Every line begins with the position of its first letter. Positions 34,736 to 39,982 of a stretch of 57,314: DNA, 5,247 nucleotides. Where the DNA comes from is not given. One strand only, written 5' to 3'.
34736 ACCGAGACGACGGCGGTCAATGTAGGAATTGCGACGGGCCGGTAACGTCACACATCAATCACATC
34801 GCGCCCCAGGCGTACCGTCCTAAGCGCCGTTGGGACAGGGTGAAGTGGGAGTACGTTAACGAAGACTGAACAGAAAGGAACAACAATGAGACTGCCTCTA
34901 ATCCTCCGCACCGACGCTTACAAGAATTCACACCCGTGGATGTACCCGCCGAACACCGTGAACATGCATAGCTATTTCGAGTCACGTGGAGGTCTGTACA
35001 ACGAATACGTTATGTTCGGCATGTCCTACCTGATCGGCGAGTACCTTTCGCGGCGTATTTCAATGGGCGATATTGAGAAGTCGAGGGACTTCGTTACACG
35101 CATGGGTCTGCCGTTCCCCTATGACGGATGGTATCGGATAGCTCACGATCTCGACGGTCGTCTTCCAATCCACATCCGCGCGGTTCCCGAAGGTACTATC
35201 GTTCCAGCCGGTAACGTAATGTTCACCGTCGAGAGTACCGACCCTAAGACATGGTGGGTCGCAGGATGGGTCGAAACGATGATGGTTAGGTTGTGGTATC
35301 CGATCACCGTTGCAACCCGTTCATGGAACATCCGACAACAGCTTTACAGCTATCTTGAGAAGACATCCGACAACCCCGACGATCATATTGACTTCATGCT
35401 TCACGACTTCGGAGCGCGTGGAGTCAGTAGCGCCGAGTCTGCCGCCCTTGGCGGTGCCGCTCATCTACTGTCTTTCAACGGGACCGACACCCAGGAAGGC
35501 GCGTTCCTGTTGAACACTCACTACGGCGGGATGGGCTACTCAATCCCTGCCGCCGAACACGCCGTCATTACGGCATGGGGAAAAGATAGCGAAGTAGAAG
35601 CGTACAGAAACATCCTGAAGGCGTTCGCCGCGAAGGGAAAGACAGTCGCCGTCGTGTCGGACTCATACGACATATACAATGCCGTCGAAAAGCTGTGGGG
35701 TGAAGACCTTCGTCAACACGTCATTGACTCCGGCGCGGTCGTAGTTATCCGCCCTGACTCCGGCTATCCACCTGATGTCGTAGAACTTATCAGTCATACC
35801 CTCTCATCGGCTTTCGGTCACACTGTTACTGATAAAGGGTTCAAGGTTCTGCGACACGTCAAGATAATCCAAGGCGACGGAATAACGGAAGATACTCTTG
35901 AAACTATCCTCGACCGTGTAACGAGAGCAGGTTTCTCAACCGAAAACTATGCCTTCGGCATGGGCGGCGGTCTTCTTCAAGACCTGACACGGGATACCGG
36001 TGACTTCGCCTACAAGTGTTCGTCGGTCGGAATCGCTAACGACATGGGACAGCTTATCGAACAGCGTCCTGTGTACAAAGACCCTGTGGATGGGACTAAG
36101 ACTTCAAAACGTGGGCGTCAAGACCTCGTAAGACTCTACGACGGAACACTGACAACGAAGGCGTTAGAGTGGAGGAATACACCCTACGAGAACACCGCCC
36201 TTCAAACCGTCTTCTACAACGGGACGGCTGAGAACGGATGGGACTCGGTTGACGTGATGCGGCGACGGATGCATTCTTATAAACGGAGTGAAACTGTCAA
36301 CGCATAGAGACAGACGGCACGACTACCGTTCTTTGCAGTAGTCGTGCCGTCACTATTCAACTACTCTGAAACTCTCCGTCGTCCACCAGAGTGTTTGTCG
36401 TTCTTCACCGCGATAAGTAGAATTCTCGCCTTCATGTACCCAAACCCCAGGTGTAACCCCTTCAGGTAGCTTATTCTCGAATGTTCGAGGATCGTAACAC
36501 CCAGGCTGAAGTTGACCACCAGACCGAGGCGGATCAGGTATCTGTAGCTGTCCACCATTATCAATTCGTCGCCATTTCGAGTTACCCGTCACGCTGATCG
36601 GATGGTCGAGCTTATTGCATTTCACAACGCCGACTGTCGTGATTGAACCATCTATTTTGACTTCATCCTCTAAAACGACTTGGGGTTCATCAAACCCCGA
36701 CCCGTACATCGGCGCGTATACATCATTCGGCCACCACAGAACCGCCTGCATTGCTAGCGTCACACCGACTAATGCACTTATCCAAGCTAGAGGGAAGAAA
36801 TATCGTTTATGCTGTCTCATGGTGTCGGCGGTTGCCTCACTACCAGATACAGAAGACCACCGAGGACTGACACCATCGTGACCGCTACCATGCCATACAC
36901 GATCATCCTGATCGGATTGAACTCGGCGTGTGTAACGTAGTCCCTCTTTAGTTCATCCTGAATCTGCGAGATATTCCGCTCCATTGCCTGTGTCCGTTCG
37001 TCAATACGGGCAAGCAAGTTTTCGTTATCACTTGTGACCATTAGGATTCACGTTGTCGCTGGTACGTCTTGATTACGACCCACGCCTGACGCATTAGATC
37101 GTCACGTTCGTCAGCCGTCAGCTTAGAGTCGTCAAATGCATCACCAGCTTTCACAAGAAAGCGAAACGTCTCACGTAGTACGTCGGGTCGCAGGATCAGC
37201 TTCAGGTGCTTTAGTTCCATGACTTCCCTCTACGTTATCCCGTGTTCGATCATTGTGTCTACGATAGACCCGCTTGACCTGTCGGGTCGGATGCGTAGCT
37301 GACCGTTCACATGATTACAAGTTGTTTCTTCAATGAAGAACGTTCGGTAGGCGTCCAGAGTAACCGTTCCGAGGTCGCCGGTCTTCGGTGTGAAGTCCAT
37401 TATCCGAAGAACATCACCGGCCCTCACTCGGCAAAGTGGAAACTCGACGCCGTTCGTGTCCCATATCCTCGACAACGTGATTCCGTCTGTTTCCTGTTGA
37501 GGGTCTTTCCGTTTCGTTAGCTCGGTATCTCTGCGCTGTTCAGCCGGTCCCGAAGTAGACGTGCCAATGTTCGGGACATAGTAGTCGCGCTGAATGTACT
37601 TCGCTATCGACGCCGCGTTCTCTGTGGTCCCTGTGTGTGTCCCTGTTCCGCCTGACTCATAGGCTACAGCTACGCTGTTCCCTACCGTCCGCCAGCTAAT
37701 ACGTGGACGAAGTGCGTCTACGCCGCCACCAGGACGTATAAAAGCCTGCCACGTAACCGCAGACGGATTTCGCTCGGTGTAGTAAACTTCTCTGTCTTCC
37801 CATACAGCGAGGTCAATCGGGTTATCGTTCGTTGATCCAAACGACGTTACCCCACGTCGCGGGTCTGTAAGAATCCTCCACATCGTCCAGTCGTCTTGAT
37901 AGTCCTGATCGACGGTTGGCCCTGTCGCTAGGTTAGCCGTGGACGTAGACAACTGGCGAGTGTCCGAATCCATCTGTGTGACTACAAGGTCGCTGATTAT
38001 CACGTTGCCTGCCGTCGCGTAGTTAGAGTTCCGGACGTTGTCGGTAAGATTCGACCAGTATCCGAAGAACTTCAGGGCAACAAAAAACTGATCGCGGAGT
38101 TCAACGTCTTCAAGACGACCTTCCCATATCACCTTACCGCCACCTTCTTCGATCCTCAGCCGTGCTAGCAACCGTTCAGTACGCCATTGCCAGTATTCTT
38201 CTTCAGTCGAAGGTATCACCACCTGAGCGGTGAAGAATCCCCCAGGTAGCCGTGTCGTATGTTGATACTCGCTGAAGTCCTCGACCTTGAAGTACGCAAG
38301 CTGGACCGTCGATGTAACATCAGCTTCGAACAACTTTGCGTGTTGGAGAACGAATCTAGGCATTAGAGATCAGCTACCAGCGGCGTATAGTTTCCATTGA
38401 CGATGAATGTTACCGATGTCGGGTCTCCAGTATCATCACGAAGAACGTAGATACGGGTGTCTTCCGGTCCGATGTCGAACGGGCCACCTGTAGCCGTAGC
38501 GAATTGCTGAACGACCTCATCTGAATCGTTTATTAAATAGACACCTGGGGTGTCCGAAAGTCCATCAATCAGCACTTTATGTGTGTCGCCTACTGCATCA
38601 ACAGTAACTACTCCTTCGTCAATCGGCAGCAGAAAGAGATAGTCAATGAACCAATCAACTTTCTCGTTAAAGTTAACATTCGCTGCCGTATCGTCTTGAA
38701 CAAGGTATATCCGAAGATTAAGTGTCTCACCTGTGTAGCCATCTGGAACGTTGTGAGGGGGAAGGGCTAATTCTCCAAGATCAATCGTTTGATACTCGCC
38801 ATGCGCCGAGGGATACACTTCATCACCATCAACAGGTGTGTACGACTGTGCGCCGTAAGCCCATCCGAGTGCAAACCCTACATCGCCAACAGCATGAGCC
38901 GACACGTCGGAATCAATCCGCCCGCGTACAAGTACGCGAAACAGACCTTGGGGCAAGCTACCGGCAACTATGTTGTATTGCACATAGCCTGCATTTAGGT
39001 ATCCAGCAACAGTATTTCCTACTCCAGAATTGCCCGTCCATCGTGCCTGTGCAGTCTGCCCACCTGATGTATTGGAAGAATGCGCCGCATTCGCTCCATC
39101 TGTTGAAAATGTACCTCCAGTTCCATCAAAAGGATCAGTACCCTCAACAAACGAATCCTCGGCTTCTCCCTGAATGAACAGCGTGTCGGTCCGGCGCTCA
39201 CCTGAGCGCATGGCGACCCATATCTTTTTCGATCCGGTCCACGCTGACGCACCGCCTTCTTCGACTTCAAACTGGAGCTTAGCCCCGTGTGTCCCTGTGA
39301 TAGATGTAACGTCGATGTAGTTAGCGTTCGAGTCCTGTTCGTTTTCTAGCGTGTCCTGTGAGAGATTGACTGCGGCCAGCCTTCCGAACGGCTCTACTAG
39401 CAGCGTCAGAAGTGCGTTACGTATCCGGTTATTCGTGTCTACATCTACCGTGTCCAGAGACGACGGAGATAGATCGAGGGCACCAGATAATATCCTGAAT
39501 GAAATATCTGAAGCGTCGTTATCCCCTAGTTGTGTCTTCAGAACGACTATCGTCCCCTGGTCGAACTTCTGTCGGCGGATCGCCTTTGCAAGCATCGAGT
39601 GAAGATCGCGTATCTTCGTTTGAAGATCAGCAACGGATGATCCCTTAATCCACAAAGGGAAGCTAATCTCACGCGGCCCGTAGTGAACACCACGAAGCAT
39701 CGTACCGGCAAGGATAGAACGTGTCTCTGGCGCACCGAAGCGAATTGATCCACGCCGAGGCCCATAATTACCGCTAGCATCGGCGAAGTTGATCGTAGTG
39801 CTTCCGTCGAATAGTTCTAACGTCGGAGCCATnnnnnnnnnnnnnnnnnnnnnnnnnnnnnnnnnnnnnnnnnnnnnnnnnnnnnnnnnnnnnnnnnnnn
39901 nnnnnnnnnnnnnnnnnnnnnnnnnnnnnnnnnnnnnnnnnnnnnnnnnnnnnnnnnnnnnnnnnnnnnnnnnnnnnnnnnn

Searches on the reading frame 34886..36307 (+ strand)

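Call 20: search_protein_families(library=pfam, proteins=[window:34886-36307:+], max_evalue=0.01)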
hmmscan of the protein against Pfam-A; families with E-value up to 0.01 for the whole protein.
window:34886-36307:+ (473 aa): 2 families
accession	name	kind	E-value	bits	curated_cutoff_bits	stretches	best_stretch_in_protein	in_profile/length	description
PF04095.22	NAPRTase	-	3.2e-45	155.2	20.8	1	170-418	1-222/239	Nicotinate phosphoribosyltransferase (NAPRTase) family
PF18127.6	NAMPT_N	-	7.2e-19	68.3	25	1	5-97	2-98/98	Nicotinamide phosphoribosyltransferase, N-terminal domain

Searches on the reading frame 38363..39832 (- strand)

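Call 20: search_protein_families(library=pfam, proteins=[window:38363-39832:-], max_evalue=0.01)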
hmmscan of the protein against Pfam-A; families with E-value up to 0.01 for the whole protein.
window:38363-39832:- (489 aa): 1 family
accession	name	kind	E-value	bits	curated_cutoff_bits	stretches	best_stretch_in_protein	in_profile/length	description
PF05709.17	Sipho_tail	-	8.9e-05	23.1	24.2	1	43-82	37-76/118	Phage tail protein RIFT-related domain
